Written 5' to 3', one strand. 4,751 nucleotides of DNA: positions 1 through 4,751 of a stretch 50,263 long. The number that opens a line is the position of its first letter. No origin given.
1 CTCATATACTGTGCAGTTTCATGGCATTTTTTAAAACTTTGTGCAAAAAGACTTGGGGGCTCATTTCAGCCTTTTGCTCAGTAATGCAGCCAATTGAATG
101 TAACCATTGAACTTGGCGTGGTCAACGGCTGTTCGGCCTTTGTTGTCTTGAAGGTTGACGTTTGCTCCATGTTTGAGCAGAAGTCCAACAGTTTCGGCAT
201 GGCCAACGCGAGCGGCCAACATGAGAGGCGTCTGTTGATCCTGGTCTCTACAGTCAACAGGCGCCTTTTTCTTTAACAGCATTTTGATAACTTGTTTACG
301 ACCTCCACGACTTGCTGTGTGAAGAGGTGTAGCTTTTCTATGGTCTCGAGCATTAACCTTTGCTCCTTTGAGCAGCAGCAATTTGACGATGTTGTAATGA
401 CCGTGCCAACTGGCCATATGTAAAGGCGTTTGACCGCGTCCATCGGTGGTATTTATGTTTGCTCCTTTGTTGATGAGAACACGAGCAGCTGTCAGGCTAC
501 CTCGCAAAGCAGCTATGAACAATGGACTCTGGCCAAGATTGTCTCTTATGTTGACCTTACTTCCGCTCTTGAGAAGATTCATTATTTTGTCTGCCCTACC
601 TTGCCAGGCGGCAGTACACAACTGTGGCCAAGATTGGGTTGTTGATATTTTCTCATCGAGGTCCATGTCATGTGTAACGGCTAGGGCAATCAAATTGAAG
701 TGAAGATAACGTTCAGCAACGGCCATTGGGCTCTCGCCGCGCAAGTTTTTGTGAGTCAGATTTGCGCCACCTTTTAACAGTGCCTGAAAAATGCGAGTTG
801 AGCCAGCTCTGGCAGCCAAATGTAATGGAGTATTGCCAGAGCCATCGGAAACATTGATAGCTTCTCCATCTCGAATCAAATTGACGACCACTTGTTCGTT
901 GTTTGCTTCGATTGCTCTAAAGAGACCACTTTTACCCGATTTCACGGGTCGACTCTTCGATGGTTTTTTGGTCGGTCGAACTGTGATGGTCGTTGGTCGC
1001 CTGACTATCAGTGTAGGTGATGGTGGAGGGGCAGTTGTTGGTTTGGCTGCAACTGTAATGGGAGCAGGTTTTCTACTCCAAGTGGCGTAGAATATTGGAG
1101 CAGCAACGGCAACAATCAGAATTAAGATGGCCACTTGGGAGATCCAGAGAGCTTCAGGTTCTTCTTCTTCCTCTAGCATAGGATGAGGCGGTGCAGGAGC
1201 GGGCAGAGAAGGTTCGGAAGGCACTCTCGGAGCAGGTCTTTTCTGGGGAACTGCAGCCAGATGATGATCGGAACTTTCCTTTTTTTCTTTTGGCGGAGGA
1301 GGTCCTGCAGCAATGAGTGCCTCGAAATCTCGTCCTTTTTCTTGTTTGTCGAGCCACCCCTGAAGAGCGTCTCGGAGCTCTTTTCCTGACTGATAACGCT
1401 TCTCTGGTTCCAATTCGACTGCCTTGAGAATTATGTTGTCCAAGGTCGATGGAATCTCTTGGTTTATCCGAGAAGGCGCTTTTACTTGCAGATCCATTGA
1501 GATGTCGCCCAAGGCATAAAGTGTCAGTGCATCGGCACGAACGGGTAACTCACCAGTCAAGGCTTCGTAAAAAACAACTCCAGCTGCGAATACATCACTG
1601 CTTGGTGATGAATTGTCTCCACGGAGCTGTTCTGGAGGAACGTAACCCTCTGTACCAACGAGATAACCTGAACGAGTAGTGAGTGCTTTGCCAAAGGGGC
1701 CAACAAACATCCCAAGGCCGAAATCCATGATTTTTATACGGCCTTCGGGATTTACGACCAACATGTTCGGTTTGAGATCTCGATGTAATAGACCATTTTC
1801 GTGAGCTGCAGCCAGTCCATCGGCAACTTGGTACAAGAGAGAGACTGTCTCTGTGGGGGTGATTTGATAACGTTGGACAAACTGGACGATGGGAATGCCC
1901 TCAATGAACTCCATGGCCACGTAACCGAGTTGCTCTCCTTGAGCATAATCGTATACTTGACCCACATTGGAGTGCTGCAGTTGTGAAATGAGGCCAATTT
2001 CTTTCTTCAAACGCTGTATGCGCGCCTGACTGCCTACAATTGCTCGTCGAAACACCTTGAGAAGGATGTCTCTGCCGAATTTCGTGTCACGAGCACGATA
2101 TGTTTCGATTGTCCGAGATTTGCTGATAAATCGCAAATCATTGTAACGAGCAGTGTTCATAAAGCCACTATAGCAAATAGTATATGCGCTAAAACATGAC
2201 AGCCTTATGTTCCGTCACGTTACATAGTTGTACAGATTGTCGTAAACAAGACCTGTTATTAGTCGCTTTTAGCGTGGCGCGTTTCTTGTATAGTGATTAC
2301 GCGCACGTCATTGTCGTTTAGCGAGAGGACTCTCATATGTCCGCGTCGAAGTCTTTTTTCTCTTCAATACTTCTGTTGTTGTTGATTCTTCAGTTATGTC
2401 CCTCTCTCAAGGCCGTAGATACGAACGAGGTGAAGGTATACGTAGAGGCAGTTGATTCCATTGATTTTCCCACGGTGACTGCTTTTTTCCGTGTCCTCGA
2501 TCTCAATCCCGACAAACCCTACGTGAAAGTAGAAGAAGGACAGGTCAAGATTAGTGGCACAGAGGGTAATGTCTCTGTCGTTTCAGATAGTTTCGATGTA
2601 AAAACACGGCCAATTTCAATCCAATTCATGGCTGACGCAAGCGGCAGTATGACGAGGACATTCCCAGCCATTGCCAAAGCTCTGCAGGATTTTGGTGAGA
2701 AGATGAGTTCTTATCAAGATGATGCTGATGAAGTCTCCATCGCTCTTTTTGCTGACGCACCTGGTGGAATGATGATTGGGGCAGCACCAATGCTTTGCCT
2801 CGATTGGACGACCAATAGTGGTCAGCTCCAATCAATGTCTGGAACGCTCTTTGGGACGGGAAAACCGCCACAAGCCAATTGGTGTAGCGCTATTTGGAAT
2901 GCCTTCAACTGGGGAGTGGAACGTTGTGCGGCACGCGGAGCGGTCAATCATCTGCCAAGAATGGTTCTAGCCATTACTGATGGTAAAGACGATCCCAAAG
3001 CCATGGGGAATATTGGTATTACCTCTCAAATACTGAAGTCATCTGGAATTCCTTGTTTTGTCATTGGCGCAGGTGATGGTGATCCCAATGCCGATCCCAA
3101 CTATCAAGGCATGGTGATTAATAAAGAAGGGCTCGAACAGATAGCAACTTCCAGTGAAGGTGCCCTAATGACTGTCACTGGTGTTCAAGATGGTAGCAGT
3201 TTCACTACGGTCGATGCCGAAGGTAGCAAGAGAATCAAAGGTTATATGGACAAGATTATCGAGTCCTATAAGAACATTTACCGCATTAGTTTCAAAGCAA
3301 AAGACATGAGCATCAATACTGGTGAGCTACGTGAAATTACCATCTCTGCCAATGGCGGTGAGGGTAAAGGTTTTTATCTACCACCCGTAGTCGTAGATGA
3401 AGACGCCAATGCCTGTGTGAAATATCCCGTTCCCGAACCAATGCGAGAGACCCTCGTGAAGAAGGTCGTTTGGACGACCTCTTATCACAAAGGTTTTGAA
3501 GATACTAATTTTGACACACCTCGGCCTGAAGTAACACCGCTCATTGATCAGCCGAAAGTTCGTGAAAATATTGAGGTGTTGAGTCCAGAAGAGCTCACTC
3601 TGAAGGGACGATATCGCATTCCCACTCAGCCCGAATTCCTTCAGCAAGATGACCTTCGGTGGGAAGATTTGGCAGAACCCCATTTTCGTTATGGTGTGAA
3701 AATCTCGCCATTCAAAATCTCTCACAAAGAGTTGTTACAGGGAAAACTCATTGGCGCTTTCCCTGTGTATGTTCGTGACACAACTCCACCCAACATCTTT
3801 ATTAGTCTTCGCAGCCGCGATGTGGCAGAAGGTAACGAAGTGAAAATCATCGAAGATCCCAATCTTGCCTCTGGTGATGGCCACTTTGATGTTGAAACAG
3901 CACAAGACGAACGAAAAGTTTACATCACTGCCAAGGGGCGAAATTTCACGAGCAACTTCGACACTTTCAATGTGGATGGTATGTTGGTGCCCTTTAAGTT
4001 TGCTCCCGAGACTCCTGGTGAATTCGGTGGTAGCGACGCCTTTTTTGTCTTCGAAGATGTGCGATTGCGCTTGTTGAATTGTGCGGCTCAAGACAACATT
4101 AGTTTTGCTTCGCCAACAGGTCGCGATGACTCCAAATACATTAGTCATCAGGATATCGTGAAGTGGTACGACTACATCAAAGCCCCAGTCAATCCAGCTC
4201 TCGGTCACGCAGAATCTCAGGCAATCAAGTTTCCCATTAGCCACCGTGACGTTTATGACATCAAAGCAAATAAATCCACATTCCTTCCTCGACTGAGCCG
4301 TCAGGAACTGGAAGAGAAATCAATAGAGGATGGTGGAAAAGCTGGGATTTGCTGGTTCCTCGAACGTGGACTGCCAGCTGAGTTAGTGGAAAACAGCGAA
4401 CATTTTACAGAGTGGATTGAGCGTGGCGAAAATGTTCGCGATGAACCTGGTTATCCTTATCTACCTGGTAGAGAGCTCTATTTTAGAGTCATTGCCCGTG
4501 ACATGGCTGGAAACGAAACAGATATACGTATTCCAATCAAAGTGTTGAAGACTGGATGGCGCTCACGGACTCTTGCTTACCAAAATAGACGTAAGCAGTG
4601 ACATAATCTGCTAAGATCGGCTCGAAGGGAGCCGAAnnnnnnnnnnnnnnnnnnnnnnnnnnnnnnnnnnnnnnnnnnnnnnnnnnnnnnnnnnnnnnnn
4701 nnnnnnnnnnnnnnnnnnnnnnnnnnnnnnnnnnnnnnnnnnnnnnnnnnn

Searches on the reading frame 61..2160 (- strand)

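Call 7: search_protein_families(library=pfam, proteins=[window:61-2160:-], max_evalue=0.01)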
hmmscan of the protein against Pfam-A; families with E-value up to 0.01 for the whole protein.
window:61-2160:- (699 aa): 12 families
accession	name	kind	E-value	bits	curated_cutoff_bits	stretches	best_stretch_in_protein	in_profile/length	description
PF12796.13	Ank_2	-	1.8e-48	163.5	27.3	3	514-606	1-90/90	Ankyrin repeats (3 copies)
PF00023.36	Ank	-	3.9e-47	156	21.1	5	576-606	2-32/33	Ankyrin repeat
PF13637.12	Ank_4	-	1.2e-40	137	22.7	5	550-596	4-50/50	Ankyrin repeats (many copies)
PF13857.12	Ank_5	-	3.4e-39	132.9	27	5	628-682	1-56/56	Ankyrin repeats (many copies)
PF00069.31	Pkinase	-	1.1e-35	123.7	31.7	1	20-257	15-253/263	Protein kinase domain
PF13606.12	Ank_3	-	3.4e-34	112.9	22.3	5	442-469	2-29/30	Ankyrin repeat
PF07714.23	PK_Tyr_Ser-Thr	-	8.2e-22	78.2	23.1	1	29-256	28-249/258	Protein tyrosine and serine/threonine kinase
PF24521.3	Ank_KRIT1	-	2.3e-11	44.1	80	2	544-632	19-108/149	KRIT1 ankyrin-repeats domain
PF03109.22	ABC1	-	0.0001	22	22.9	1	80-150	144-214/244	ABC1 atypical kinase-like domain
PF01636.29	APH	-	0.00024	21.4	23.2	1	9-121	2-109/239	Phosphotransferase enzyme family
PF23745.1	ANK_LRRK2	-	0.00084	19.6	27.5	0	582-664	37-115/130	LRRK2 ANK repeat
PF25370.1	HTH_74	-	0.0049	17.2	25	0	521-546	6-33/41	HTH three-helical bundle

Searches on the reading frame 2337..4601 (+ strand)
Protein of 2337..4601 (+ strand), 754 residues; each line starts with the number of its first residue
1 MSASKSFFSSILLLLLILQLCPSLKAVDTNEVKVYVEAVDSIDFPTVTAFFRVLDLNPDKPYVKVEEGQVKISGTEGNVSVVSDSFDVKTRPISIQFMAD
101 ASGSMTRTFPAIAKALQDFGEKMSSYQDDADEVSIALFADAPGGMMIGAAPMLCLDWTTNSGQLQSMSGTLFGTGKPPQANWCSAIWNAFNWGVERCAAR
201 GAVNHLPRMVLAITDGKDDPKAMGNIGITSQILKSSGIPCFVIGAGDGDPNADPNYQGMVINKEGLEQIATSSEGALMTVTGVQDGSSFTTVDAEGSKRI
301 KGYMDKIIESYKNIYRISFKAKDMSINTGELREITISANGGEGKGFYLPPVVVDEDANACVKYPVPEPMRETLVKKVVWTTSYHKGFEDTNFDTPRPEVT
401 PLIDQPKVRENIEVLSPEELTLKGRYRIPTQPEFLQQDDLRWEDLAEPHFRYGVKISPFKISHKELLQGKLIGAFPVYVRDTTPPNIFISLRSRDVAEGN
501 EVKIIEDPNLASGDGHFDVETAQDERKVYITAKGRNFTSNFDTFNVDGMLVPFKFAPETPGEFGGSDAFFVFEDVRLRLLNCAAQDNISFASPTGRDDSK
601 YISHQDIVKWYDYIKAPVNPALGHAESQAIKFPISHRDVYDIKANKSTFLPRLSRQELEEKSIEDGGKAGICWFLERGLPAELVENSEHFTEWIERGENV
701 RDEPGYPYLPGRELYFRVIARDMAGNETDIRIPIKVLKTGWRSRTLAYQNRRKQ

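Call 7: search_protein_families(library=pfam, proteins=[window:2337-4601:+], max_evalue=0.01)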
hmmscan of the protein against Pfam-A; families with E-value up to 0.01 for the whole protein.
window:2337-4601:+ (754 aa): 1 family
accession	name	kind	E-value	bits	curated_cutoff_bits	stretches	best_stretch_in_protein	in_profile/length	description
PF00092.34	VWA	-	1.7e-06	28.8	23.8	1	95-277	2-159/174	von Willebrand factor type A domain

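Call 46: search_protein_families(library=ncbifam, proteins=[window:2337-4601:+], max_evalue=0.1)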
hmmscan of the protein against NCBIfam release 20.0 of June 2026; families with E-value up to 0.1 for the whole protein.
window:2337-4601:+ (754 aa): 0 families
